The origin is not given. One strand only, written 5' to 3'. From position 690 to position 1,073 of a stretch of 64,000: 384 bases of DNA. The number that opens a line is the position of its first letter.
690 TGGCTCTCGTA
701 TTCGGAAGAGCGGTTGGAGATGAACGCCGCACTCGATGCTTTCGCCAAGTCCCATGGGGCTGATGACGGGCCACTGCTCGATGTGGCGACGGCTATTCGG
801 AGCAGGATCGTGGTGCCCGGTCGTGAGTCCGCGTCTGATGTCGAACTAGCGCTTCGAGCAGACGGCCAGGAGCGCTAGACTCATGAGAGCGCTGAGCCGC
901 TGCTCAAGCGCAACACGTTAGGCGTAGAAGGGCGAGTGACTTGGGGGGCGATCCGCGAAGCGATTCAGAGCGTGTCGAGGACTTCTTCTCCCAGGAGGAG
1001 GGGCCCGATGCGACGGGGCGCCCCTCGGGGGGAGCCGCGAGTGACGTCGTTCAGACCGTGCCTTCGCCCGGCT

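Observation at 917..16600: Cassette ends pair beyond the 7-bp R box, with one unpaired base at position 10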

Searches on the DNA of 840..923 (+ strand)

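Call 31: build_rna_model(alignment_id=A1)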
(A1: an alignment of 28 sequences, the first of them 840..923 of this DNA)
Model R1 built from alignment A1 (28 sequences, 127 columns); structure: RNAalifold consensus.
model positions 84; base pairs 21; branch points 0; effective number of sequences 3.11; information 0.676 bits per position. Calibrated on 0.2 Mb of random sequence (short: E-values are rough).
structure used (alignment columns):
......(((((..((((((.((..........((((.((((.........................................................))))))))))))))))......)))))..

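Call 32: search_with_rna_model(model_id=R1, sources=[window, L002, L003, L004, L005, L006, L007, L008, L009, L010, L011, L012, L013, L014, L015, L016, L017, L018], max_evalue=0.1)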
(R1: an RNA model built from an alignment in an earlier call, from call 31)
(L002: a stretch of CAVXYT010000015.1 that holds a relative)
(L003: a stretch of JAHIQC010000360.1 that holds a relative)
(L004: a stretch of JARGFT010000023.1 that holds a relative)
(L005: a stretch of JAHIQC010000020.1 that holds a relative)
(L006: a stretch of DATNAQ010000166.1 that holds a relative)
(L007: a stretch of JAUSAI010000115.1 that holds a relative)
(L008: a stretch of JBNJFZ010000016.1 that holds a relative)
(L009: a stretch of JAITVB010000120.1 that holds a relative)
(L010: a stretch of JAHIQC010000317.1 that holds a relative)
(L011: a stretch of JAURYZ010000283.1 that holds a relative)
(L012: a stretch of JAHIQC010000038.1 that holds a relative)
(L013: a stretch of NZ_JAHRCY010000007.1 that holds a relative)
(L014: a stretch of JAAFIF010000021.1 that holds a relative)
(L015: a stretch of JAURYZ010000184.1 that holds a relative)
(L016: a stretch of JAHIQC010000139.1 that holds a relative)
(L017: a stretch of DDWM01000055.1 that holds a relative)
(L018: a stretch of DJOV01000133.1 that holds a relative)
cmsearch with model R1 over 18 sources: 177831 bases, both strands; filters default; matches with E-value up to 0.1: 119.
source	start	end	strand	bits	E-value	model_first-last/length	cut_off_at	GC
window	17741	17824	+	104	1.4e-28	1-84/84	no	0.62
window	4417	4500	+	102.1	4.8e-28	1-84/84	no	0.57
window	8659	8742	+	102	5.2e-28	1-84/84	no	0.62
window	12138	12221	+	101.7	6.6e-28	1-84/84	no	0.57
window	10496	10579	+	101.4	8.3e-28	1-84/84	no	0.55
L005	546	629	+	100.8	1.2e-27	1-84/84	no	0.58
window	5110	5193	+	100.5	1.5e-27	1-84/84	no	0.58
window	7437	7520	+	100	2.2e-27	1-84/84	no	0.61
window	11398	11481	+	99.8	2.5e-27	1-84/84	no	0.57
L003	4816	4899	-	99.6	2.8e-27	1-84/84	no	0.61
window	14032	14115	+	99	4.4e-27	1-84/84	no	0.6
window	8087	8170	+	98.9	4.7e-27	1-84/84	no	0.6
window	13346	13429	+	98.9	4.7e-27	1-84/84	no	0.6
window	3916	3999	+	98.7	5.3e-27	1-84/84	no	0.61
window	840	923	+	98.5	6e-27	1-84/84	no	0.62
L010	4875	4958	-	98.1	8.2e-27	1-84/84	no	0.61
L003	6256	6339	-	96.7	2.2e-26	1-84/84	no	0.55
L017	1578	1661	-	95.8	4e-26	1-84/84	no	0.61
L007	6356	6439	+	95.7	4.4e-26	1-84/84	no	0.61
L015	1616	1699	-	95.7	4.4e-26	1-84/84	no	0.57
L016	109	192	-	95.4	5.4e-26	1-84/84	no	0.62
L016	1337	1420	-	94.4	1.1e-25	1-84/84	no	0.62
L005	3165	3248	+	93.9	1.5e-25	1-84/84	no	0.57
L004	5830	5913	-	92.1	5.6e-25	1-84/84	no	0.56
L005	3699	3782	+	91.7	7.4e-25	1-84/84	no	0.58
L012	1843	1926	-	90.8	1.4e-24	1-84/84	no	0.61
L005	152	235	+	90.3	2e-24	1-84/84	no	0.56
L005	2179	2263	+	84.8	8.8e-23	1-84/84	no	0.59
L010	3396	3483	-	78.1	1e-20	1-84/84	no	0.59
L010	2585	2669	-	76.8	2.5e-20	1-84/84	no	0.54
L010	1021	1105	-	74.4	1.3e-19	1-84/84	no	0.6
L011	4245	4324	+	73.1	3.2e-19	1-84/84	no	0.57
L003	1321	1405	-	73.1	3.4e-19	1-84/84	no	0.55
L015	524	610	-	71.5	1e-18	1-84/84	no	0.56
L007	7074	7159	+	71.2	1.3e-18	1-84/84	no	0.57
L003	5506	5590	-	70.5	2e-18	1-84/84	no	0.58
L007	2171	2255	+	68.4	8.9e-18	1-84/84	no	0.6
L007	1519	1604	+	67.9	1.2e-17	1-84/84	no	0.6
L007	168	253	+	67.8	1.4e-17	1-84/84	no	0.63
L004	6577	6665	-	66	4.8e-17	1-84/84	no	0.64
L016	815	899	-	64.6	1.2e-16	1-84/84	no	0.6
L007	2807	2892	+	63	4e-16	1-84/84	no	0.62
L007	4870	4955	+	61.9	8.3e-16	1-84/84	no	0.62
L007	7583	7668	+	61.4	1.2e-15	1-84/84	no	0.6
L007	3732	3817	+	60.5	2.2e-15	1-84/84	no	0.62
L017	159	244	-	60.5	2.2e-15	1-84/84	no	0.53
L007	4016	4100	+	59.3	5e-15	1-84/84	no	0.58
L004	338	423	-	59.1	6e-15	1-84/84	no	0.65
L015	2484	2589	-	58.4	9.9e-15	1-84/84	no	0.53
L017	6920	7005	-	56.5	3.6e-14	1-84/84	no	0.57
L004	1076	1180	-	56.2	4.4e-14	1-84/84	no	0.64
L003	599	658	-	55.6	7e-14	1-84/84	no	0.48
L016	2551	2652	-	55.4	8e-14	1-84/84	no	0.61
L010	51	149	-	51.3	1.4e-12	1-84/84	no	0.58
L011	1975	2056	+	50.8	2e-12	1-84/84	no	0.59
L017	5088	5174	-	50.7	2.1e-12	1-84/84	no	0.61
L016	1946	2050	-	50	3.4e-12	1-84/84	no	0.56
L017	907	993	-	48.9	7.5e-12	1-84/84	no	0.54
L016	2245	2350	-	48.7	8.5e-12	1-84/84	no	0.56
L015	1320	1421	-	47.6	1.8e-11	1-84/84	no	0.58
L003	2070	2167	-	47.5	1.9e-11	1-84/84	no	0.63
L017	7712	7797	-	45.9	6.2e-11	1-84/84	no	0.58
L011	3203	3304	+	44.4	1.8e-10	1-84/84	no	0.57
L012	1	80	-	43.7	2.7e-10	1-79/84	3'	0.6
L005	2834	2935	+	43.3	3.7e-10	1-84/84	no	0.65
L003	1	51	-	42.4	7.1e-10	1-51/84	3'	0.53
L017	2321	2381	-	40.5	2.7e-09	1-84/84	no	0.56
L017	6200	6286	-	40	3.9e-09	1-84/84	no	0.56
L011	2923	3004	+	37.3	2.6e-08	1-84/84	no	0.52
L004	7149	7247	-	33.9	2.7e-07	1-84/84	no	0.69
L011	1434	1512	+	30.3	3.3e-06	1-84/84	no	0.56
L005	546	629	-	23.9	0.00029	1-84/84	no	0.58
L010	4875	4958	+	22.7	0.00068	1-84/84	no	0.61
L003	7120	7204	-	22.1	0.001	1-84/84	no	0.52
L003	6256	6339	+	20.2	0.004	1-84/84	no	0.55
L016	1337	1420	+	19.7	0.0057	1-84/84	no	0.62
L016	109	192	+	17.4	0.028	1-84/84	no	0.62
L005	3165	3248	-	16.6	0.049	1-84/84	no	0.57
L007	6356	6439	-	16.6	0.05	1-84/84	no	0.61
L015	1616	1699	+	16.3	0.059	1-84/84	no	0.57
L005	3699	3782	-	15.9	0.077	1-84/84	no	0.58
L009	5423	5501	+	15.7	0.094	1-84/84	no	0.63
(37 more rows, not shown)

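Call 44: search_with_rna_model(model_id=R1, sources=[L019, L020, L021, L022, L023, L024, L025, L026, L027, L028, L029, L030, L031, L032, L033, L034, L035, L036, L037, L038, L039, L040, L041, L042, L043, L044, L045, L046, L047, L048, L049, L050, L051, L052, L053, L054, L055, L056, L057, L058, L059, L060, L061, L062, L063, L064, L065, L066, L067, L068, L069, L070, L071, L072, L073, L074, L075, L076, L077, L078, L079, L080, L081, L082, L083, L084, L085, L086, L087, L088, L089, L090, L091, L092, L093, L094, L095, L096, L097, L098], max_evalue=1)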
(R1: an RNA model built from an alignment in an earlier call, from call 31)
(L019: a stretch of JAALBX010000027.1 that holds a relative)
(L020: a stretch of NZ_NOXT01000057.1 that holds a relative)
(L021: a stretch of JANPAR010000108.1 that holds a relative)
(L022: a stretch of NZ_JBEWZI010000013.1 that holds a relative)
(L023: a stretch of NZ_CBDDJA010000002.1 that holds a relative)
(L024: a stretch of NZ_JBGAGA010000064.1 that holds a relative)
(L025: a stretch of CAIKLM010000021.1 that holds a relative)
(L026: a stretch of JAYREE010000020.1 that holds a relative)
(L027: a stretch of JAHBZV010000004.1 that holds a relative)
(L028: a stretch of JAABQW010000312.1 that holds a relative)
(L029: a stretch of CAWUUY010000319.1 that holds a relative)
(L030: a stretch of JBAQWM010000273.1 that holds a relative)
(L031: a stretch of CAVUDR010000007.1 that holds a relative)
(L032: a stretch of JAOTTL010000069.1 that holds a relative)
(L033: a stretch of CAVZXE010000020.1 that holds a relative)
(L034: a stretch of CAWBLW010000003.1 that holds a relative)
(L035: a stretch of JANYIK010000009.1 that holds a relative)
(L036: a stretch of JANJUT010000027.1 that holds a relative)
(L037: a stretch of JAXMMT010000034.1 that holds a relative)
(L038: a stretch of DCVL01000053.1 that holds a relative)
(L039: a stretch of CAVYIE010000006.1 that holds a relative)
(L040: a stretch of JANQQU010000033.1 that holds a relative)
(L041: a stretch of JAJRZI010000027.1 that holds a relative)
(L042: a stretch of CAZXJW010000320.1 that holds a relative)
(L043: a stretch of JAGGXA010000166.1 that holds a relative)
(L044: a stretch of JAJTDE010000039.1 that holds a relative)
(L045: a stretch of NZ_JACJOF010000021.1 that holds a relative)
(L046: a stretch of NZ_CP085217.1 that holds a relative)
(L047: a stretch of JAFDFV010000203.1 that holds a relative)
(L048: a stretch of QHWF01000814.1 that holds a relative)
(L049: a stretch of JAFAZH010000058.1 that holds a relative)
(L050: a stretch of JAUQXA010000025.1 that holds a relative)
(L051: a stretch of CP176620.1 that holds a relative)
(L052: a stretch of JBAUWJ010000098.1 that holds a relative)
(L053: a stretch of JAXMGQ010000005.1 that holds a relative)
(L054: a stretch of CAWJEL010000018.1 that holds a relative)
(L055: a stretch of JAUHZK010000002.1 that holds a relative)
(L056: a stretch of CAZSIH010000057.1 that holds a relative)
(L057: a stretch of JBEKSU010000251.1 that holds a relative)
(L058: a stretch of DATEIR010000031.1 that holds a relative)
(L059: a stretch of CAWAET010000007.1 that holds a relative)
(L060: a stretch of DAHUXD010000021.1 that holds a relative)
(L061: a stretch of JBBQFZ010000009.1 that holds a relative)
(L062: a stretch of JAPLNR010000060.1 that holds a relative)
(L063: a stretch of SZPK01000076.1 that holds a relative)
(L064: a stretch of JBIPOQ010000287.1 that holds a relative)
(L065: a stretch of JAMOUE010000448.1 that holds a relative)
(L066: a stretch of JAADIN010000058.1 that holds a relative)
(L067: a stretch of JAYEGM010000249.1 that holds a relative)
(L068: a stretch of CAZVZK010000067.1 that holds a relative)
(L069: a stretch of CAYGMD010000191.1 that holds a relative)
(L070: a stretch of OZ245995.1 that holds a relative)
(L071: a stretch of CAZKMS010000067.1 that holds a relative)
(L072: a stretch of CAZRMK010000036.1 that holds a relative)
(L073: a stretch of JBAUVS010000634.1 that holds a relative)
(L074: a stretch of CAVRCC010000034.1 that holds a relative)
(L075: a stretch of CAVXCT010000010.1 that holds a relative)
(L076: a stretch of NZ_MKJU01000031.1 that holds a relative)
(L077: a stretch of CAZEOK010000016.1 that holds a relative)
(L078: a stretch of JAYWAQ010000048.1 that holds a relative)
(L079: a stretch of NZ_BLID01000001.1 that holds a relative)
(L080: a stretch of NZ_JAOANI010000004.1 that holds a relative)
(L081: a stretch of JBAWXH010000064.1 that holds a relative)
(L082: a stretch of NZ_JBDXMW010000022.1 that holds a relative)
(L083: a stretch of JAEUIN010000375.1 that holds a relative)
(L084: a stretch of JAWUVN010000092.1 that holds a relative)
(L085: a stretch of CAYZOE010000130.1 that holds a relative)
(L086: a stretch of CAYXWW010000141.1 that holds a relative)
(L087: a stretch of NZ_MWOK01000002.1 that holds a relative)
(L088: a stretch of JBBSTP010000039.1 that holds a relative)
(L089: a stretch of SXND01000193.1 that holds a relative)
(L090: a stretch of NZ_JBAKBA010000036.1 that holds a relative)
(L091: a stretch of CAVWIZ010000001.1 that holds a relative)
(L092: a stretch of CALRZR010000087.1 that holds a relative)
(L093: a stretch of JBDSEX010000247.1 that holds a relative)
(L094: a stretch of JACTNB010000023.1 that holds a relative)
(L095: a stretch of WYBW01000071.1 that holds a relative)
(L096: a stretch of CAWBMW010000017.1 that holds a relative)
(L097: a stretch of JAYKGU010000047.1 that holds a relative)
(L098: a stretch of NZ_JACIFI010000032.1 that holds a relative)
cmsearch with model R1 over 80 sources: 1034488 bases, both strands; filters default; matches with E-value up to 1: 29.
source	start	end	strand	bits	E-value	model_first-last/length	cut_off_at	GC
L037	8342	8428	+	65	5.4e-16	1-84/84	no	0.61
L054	3623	3709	-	60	1.8e-14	1-84/84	no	0.6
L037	9117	9202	+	56.1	2.9e-13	1-84/84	no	0.58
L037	9868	9966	+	54.2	1.1e-12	1-84/84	no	0.58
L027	4687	4782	-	44.8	7.5e-10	1-84/84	no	0.72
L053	7515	7602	-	41.7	6.8e-09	1-84/84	no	0.59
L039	19737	19796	+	41.5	7.9e-09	1-84/84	no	0.67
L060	6032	6107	+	40.5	1.5e-08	1-84/84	no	0.7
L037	7171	7270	+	40.1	2.1e-08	1-84/84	no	0.61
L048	2323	2382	+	38.1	8.2e-08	1-84/84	no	0.72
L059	16330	16392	+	36.5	2.6e-07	1-84/84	no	0.56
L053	6909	6996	-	36.2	3.1e-07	1-84/84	no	0.59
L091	12285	12352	+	33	3e-06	1-84/84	no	0.66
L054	8770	8863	-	32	6e-06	1-84/84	no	0.69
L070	6004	6093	-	31.5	8.4e-06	1-84/84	no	0.51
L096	7385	7468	-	31.5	8.5e-06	1-84/84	no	0.67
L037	10438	10489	+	30.6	1.6e-05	16-66/84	no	0.67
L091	15030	15110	+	30.4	1.8e-05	1-84/84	no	0.64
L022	6866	6958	-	29.4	3.6e-05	1-84/84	no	0.66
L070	6610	6699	-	27.7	0.00012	1-84/84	no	0.52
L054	2736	2825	-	27.2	0.00017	1-84/84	no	0.71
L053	9421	9508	-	26.7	0.00024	1-84/84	no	0.58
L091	15701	15757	+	26.7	0.00025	1-84/84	no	0.6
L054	4262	4356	-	24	0.0016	1-84/84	no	0.61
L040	1008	1143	-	23.9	0.0017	1-84/84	no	0.44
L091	14113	14187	+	23.6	0.0021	1-84/84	no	0.71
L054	5175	5270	-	16.6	0.28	1-84/84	no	0.64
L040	3848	3983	-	15.5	0.61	1-84/84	no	0.44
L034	12345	12469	+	15.2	0.76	1-84/84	no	0.68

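Call 87: search_with_rna_model(model_id=R1, sources=[L182, L184, L187, L189, L190, L179, L180, L181, L183, L185, L186, L188], max_evalue=0.01)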
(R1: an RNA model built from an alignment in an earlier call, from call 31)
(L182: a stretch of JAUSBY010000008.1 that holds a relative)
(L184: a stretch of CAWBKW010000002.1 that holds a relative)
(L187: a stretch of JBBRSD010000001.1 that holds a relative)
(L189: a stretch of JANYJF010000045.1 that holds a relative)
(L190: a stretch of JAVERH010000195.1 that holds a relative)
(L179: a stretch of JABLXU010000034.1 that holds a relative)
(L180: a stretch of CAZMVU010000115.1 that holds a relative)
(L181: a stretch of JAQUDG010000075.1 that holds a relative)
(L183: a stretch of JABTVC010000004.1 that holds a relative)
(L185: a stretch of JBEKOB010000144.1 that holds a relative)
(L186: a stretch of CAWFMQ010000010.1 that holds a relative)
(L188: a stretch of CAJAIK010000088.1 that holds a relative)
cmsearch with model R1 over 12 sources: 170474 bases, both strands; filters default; matches with E-value up to 0.01: 24.
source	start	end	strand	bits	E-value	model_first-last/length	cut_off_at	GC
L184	16098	16184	+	71.8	7.5e-19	1-84/84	no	0.57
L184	20824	20908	+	68.6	7.3e-18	1-84/84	no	0.61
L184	19782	19865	+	67.6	1.5e-17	1-84/84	no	0.55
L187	11852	11934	+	65.6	6e-17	1-84/84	no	0.65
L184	18314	18398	+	65.4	6.8e-17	1-84/84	no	0.58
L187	12549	12633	+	60.8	1.7e-15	1-84/84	no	0.64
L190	3236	3324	+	59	5.9e-15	1-84/84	no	0.64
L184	15551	15639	+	58.2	1.1e-14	1-84/84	no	0.64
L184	14995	15079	+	52.1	7.3e-13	1-84/84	no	0.61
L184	12104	12191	+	51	1.7e-12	1-84/84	no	0.64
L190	2915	3019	+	45.9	5.9e-11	1-84/84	no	0.57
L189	11627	11710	+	42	9.2e-10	1-84/84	no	0.58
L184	13872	13960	+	38.9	8e-09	1-84/84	no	0.62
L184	12432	12516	+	38.6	9.8e-09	1-84/84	no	0.62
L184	17459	17545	+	35.9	6.5e-08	1-84/84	no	0.57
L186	12001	12091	+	33.7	2.9e-07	1-84/84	no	0.65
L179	17759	17830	+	29.7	4.9e-06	1-84/84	no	0.72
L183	12154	12228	+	29.5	5.6e-06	1-84/84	no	0.55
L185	3425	3586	+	24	0.00026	1-84/84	no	0.59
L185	4274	4439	+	22.6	0.00072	1-84/84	no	0.54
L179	11526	11639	+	22.3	0.00088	1-84/84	no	0.59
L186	14368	14427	+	21.8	0.0013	1-84/84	no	0.65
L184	15261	15307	+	21.3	0.0017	1-84/84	no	0.7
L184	16891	16989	+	20.6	0.0028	1-84/84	no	0.58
